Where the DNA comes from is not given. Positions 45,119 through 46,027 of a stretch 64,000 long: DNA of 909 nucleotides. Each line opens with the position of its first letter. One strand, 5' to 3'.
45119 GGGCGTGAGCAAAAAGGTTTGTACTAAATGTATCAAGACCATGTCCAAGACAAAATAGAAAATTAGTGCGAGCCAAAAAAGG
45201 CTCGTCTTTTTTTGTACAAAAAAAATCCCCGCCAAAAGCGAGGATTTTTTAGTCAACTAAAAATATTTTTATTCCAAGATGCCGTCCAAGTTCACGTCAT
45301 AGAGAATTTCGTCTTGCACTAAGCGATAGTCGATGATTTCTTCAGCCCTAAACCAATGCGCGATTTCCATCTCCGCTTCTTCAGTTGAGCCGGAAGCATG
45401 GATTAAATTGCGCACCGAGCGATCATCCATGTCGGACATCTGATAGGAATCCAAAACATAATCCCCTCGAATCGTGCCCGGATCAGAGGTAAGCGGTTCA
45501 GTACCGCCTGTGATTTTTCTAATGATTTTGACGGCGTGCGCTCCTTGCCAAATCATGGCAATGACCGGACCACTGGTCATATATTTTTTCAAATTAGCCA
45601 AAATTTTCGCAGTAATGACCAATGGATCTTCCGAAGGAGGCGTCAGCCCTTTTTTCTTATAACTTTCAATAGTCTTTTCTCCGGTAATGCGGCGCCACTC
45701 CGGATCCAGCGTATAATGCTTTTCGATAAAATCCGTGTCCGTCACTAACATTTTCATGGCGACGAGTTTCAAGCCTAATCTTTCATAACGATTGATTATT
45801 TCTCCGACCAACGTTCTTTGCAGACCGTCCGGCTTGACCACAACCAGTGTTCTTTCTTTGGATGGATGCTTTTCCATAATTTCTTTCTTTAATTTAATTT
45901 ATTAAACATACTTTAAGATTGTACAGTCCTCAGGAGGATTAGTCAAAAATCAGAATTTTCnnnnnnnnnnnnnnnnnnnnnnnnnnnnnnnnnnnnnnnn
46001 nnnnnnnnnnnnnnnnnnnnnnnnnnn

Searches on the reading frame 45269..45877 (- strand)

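Call 37: search_protein_families(library=pfam, proteins=[window:45269-45877:-])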
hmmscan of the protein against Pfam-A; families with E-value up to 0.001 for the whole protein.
window:45269-45877:- (202 aa): 1 family
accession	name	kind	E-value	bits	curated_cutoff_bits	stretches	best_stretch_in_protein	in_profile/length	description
PF00334.24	NDK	-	1.8e-37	128.7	27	2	94-181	58-135/135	Nucleoside diphosphate kinase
